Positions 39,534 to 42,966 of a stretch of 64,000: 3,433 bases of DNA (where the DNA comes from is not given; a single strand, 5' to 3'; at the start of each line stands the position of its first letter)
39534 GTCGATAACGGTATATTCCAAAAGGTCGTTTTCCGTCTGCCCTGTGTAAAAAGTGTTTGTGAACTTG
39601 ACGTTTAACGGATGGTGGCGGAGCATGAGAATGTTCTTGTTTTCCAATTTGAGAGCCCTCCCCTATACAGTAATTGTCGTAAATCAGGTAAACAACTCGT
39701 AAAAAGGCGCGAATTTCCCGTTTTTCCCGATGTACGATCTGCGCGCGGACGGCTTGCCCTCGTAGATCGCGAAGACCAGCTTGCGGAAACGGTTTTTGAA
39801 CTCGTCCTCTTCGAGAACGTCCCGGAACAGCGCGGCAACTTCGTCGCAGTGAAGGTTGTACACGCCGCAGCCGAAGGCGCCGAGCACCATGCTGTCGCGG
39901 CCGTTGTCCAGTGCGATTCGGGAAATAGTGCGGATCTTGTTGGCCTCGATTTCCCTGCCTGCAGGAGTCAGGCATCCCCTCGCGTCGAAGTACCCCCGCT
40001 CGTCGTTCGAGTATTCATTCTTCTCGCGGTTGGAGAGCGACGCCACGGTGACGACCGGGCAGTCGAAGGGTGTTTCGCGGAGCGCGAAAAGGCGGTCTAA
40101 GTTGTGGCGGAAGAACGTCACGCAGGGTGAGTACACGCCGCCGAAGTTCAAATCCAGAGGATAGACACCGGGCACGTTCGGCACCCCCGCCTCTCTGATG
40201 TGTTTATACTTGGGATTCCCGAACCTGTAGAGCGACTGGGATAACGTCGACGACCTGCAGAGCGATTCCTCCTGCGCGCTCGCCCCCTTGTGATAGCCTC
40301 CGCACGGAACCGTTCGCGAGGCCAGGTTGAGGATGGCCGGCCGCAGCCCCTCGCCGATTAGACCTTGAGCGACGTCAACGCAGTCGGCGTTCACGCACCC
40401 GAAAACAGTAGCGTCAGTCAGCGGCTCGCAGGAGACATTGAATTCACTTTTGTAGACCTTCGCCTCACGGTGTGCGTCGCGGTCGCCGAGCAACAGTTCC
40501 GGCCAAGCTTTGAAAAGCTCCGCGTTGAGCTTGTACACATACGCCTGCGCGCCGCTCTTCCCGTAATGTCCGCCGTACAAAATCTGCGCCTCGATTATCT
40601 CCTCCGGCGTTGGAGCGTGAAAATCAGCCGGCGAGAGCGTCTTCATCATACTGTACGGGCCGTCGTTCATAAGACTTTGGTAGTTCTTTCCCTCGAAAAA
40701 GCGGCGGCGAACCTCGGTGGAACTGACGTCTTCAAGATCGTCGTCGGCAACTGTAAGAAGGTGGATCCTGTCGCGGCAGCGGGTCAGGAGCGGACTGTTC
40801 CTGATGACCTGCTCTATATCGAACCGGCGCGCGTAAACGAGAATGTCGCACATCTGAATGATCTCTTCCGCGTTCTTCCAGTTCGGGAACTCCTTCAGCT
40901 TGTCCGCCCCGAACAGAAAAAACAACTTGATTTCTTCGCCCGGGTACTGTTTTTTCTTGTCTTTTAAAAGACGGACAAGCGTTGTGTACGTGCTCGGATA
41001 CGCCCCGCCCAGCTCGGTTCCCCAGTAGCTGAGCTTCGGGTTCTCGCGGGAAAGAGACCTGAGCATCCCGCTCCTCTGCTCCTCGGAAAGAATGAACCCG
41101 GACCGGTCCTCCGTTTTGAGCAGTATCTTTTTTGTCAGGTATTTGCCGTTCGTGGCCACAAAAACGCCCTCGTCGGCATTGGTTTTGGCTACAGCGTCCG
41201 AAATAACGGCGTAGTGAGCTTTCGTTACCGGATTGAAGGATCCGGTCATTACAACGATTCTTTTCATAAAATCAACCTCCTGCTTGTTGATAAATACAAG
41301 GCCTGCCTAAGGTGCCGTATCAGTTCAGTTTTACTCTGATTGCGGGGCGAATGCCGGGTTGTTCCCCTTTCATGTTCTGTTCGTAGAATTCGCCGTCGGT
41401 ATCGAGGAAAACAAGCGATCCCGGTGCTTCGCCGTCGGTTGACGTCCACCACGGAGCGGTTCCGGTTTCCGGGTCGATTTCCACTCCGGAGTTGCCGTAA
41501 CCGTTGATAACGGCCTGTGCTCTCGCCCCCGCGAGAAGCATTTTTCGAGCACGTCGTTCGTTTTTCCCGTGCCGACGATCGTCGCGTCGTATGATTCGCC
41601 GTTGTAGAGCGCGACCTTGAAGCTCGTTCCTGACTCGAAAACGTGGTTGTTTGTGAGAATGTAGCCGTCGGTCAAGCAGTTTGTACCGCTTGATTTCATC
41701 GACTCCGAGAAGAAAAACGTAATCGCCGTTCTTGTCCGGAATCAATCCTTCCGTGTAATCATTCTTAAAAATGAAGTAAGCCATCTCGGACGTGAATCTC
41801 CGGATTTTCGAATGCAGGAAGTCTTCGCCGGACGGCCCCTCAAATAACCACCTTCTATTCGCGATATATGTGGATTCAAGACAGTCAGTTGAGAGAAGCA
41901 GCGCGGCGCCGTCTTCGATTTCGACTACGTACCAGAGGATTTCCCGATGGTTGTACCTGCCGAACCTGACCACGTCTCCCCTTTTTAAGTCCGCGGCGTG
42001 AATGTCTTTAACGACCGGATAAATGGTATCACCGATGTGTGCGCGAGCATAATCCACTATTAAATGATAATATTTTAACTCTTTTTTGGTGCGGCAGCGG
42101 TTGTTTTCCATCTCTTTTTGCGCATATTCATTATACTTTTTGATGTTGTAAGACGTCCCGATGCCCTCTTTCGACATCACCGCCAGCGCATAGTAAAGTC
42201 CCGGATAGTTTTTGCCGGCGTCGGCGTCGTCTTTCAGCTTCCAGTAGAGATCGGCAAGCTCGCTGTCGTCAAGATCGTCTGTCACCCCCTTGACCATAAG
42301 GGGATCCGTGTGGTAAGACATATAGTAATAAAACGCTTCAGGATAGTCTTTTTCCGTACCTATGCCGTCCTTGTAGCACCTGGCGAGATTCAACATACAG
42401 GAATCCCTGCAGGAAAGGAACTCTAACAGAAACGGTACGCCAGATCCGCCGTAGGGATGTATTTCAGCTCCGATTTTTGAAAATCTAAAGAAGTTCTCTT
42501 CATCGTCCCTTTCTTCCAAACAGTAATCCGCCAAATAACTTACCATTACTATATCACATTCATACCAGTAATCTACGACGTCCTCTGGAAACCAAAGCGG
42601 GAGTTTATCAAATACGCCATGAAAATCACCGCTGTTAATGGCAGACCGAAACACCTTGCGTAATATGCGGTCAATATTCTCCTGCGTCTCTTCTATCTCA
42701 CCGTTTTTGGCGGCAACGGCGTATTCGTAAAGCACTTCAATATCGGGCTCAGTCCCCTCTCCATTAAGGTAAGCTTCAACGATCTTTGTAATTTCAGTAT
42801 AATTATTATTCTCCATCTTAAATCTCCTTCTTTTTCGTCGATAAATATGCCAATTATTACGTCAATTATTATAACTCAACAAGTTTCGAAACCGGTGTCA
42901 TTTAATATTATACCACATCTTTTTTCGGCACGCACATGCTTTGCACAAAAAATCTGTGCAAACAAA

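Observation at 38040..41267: Three-gene cassette: metallophosphoesterase, unknown protein and a NadD-like::PARG-like macrodomain fusion (candidate NAD/ADP-ribose processing system)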

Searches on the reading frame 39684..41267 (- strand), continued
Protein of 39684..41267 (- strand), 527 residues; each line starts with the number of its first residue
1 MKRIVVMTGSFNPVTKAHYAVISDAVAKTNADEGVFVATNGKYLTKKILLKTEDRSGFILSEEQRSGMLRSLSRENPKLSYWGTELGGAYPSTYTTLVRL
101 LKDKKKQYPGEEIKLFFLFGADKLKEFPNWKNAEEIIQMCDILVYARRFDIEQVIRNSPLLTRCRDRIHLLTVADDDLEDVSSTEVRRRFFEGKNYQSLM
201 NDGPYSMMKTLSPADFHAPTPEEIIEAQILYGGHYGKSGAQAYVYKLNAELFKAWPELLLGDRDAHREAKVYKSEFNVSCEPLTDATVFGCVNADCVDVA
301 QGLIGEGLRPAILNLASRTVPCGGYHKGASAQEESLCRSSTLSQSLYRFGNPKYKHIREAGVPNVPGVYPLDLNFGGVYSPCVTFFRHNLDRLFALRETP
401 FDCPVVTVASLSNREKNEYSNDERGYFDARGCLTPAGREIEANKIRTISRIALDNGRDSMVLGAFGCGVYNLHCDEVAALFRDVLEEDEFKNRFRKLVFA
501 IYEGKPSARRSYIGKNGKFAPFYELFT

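Call 53: find_encoding_contigs(protein=P0190, flank=8000, max_places=3)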
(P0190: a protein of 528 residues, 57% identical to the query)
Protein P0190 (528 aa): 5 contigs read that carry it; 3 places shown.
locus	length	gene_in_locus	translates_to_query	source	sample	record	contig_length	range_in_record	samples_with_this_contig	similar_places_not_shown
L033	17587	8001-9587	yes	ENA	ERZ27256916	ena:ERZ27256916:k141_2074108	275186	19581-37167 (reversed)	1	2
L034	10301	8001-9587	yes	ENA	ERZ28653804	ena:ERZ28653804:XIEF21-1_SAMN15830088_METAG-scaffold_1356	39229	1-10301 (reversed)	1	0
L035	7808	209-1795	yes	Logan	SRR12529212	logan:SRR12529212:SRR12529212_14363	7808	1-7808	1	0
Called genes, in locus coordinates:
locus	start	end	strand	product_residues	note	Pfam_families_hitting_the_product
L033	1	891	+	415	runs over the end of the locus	PF00596:Aldolase_II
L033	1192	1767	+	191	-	PF00156:Pribosyltran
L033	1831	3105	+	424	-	PF02608:Bmp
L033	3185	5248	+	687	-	PF00005:ABC_tran, PF13304:AAA_21 (faint), PF00005:ABC_tran (weak)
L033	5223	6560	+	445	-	PF02653:BPD_transp_2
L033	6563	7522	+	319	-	PF02653:BPD_transp_2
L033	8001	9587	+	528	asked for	PF01467:CTP_transf_like, PF10021:PARG_cat_microb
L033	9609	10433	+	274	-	-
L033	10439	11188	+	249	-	PF00149:Metallophos, PF12850:Metallophos_2 (weak)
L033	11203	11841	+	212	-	-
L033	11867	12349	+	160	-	PF03703:bPH_2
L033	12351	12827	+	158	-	PF01625:PMSR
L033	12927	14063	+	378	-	-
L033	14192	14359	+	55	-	-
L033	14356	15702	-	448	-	-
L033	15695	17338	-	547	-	PF16927:HisKA_7TM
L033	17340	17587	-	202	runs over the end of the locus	PF00072:Response_reg, PF00196:GerE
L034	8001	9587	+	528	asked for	PF01467:CTP_transf_like, PF10021:PARG_cat_microb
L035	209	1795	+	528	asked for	PF01467:CTP_transf_like, PF10021:PARG_cat_microb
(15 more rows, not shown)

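Call 70: search_dna_similar(query=window:39684-41267:-, collection=phages, mode=protein, max_evalue=0.001, max_rows=20)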
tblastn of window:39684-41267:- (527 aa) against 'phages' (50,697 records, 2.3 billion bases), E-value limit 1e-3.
Records with a match: 27; places in all: 27; records where one place covers at least 80% of the query: 0.
Best place of each record, by identity: <60% 27.
By first word of the organism name: Prevotella 15; Bacteriophage 7; Bacillus 2; uncultured 2; Staphylococcus 1.
By host as written in the record: Prevotella sp. 15; - 9; Bacillus megaterium str. ATCC 43725 2; Staphylococcus aureus 1.
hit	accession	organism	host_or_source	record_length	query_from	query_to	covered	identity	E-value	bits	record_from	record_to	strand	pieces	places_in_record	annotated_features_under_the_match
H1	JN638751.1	Bacillus phage G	Bacillus megaterium str. ATCC 43725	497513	277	516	46%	33.3%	2e-26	120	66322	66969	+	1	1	114: gp114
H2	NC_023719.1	Bacillus phage G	Bacillus megaterium str. ATCC 43725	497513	277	516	46%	33.3%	2e-26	120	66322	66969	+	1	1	114: gp114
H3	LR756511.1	uncultured phage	metagenomic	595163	286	504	42%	31.9%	2e-13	79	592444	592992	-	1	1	record has no annotation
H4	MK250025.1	Prevotella phage Lak-B6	Prevotella sp.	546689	305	501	37%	30.8%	3e-9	66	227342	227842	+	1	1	record has no annotation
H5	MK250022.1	Prevotella phage Lak-B3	Prevotella sp.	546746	305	501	37%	30.8%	3e-9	66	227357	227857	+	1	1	record has no annotation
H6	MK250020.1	Prevotella phage Lak-B1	Prevotella sp.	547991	305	501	37%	30.8%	3e-9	66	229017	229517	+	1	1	record has no annotation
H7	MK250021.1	Prevotella phage Lak-B2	Prevotella sp.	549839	305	501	37%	30.8%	3e-9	66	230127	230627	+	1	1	record has no annotation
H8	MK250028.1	Prevotella phage Lak-B9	Prevotella sp.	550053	305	501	37%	30.8%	3e-9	66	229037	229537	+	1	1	record has no annotation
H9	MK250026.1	Prevotella phage Lak-B7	Prevotella sp.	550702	305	501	37%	30.5%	2e-10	69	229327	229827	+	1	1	record has no annotation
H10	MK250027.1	Prevotella phage Lak-B8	Prevotella sp.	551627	305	501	37%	30.5%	2e-10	69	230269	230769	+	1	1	record has no annotation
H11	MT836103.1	Bacteriophage sp.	human fecal samples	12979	2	209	39%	28.4%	8e-8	61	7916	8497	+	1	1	record has no annotation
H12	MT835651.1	Bacteriophage sp.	human fecal samples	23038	298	505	39%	28.4%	3e-12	76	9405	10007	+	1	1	record has no annotation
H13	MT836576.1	Bacteriophage sp.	human fecal samples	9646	1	220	42%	26.8%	4e-6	56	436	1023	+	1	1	record has no annotation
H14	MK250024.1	Prevotella phage Lak-B5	Prevotella sp.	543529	305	501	37%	29.9%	4e-9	66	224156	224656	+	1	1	record has no annotation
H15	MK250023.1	Prevotella phage Lak-B4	Prevotella sp.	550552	305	501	37%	29.9%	4e-9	66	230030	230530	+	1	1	record has no annotation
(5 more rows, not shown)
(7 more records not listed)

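Call 82: search_protein_families(library=pfam, proteins=[L032:9705-10466:+, L032:10478-11347:+, L033:11203-11841:+], max_evalue=0.1)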
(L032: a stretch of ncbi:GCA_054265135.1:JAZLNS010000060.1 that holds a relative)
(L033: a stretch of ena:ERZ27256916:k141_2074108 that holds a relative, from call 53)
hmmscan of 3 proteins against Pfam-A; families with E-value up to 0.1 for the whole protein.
L032:9705-10466:+ (253 aa): 2 families
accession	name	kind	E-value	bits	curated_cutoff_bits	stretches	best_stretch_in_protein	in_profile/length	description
PF24179.1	NTE_Ploop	-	0.047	13.9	27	1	176-218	35-76/223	Neuropathy Target Esterase family P-loop like domain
PF13443.12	HTH_26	-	0.063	14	22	0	20-81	1-58/63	Cro/C1-type HTH DNA-binding domain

L032:10478-11347:+ (289 aa): 3 families
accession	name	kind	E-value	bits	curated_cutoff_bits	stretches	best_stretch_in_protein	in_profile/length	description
PF01381.28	HTH_3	-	0.00015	22.2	23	1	16-65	9-55/55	Helix-turn-helix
PF13443.12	HTH_26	-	0.00039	21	22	1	10-68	4-60/63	Cro/C1-type HTH DNA-binding domain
PF12844.13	HTH_19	-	0.041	14.2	30.2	0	15-66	11-59/64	Helix-turn-helix domain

L033:11203-11841:+ (212 aa): 0 families

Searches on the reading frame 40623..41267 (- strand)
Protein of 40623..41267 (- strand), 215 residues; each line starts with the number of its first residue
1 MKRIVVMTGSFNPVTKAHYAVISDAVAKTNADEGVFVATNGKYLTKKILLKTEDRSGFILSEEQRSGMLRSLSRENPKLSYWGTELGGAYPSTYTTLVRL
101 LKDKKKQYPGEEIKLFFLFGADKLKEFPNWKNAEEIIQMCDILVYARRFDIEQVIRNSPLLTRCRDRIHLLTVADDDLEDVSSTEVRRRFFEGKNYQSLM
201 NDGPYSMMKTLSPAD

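Call 79: search_solved_structures(query=window:40623-41267:-, max_evalue=0.01, show_alignments=4)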
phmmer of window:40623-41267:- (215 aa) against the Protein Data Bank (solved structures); distinct sequences matched with E-value up to 0.01: 20.
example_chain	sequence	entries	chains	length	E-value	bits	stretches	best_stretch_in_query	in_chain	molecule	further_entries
2h29_A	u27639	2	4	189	1.2e-06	31.5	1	1-200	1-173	Probable nicotinate-nucleotide adenylyltransferase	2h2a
5z9r_A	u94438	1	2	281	1.4e-06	31.3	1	5-202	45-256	Nicotinamide/nicotinic acid mononucleotide adenylyltransferase 3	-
4s1o_A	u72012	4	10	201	2.3e-06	30.6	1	2-205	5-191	Probable nicotinate-nucleotide adenylyltransferase | Nicotinate-nucleotide adenylyltransferase | nicotinate mononucleotide adenylyltransferase NadD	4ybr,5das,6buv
4x0e_A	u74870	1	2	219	3.4e-06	30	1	2-205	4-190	Probable nicotinate-nucleotide adenylyltransferase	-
1kam_A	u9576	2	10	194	1.5e-05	27.9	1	2-147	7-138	NICOTINATE-NUCLEOTIDE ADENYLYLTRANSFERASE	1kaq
5db4_A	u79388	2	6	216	2.2e-05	27.4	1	2-146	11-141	Nicotinate-nucleotide adenylyltransferase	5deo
4ymi_A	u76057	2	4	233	2.8e-05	27.1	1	2-146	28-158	Probable nicotinate-nucleotide adenylyltransferase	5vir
1nup_A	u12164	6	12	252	3.7e-05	26.6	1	114-207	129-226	FKSG76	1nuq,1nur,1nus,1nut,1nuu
1kqn_A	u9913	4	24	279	0.00017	24.5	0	106-202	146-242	NICOTINAMIDE MONONUCLEOTIDE ADENYLYL TRANSFERASE | Nicotinamide/nicotinic acid mononucleotide adenylyltransferase 1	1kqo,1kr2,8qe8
1kku_A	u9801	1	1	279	0.00019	24.3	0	106-202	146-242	NICOTINAMIDE MONONUCLEOTIDE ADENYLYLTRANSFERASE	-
1gzu_A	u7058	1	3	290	0.0002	24.3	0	106-202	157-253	NICOTINAMIDE MONONUCLEOTIDE ADENYLYL TRANSFERASE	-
8aih_A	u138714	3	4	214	0.00022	24.1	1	2-144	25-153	Probable nicotinate-nucleotide adenylyltransferase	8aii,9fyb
4rpi_A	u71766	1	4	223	0.00033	23.5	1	2-205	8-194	nicotinate-nucleotide adenylyltransferase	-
2qtr_A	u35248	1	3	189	0.00072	22.4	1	1-147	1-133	Probable nicotinate-nucleotide adenylyltransferase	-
3hfj_A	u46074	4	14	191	0.00074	22.4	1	1-147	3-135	Nicotinate (Nicotinamide) nucleotide adenylyltransferase | nicotinate-nucleotide adenylyltransferase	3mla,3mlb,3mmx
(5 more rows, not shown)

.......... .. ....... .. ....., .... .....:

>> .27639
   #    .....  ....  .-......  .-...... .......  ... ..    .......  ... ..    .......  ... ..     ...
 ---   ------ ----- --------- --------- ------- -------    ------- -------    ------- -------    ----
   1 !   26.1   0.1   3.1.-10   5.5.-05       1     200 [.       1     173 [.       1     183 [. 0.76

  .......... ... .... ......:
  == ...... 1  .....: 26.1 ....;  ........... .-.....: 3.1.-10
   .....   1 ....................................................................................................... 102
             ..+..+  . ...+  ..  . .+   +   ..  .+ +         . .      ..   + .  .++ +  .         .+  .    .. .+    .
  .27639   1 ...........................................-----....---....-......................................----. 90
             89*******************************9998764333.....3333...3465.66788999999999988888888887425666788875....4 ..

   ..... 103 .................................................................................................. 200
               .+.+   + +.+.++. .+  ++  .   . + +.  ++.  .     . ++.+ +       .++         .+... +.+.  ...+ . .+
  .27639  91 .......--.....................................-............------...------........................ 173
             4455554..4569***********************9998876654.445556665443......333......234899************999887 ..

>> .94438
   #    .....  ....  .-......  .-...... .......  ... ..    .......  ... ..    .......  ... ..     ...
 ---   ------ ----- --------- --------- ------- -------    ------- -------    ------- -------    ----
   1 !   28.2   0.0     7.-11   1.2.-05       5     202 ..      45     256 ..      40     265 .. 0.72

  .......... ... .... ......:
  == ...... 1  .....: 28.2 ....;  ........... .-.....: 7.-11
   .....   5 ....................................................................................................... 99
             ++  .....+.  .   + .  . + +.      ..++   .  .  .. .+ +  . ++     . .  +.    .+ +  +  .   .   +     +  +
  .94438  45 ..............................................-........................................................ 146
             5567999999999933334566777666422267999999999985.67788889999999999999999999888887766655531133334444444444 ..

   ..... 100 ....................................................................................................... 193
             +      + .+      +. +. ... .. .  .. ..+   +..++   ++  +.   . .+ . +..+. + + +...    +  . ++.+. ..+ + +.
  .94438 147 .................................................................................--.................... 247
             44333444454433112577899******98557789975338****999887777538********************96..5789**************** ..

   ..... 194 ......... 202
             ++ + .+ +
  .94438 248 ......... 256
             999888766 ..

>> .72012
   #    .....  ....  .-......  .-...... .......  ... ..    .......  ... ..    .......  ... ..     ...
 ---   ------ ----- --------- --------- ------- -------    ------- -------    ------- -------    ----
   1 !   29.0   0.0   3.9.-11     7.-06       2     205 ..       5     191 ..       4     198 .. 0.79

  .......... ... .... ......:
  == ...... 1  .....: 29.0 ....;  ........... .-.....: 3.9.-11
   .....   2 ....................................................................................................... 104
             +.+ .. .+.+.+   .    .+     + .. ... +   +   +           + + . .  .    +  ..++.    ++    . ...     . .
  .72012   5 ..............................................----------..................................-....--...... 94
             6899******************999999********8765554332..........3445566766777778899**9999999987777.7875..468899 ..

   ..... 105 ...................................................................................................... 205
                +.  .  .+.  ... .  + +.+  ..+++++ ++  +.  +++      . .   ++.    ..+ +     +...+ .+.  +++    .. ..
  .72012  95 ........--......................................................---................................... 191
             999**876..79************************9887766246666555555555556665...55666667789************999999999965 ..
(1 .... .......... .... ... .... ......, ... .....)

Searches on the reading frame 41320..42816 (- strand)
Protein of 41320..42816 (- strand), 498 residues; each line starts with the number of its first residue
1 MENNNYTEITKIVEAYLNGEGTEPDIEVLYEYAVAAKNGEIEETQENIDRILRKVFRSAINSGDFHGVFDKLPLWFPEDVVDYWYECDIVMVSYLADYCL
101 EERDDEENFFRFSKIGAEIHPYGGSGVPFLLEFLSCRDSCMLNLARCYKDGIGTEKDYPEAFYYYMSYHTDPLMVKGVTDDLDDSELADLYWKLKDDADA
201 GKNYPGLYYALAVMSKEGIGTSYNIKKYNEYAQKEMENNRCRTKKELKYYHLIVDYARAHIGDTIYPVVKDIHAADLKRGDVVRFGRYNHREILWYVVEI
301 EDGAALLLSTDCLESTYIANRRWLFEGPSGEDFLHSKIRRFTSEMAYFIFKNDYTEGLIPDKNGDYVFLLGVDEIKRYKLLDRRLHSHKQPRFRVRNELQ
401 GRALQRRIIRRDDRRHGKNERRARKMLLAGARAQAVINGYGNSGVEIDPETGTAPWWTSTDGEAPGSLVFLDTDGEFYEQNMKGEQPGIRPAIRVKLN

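Call 3: search_protein_families(library=pfam, proteins=[window:41320-42816:-], max_evalue=0.01)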
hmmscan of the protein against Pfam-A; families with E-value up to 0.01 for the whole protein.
window:41320-42816:- (498 aa): 1 family
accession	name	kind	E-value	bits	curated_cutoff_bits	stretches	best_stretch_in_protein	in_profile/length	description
PF08238.18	Sel1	-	3.9e-06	27.7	30.7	1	140-165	3-28/36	Sel1 repeat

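Call 4: search_protein_families(library=ncbifam, proteins=[window:41320-42816:-], max_evalue=0.01)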
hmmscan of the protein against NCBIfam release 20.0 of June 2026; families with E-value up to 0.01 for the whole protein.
window:41320-42816:- (498 aa): 0 families

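Call 5: search_protein_families(library=padloc, proteins=[window:41320-42816:-], max_evalue=0.01)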
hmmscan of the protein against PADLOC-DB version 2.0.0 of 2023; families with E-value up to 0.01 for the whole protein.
window:41320-42816:- (498 aa): 0 families

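Call 6: search_protein_families(library=phrogs, proteins=[window:41320-42816:-], max_evalue=0.01)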
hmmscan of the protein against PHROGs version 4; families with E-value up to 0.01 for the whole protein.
window:41320-42816:- (498 aa): 0 families
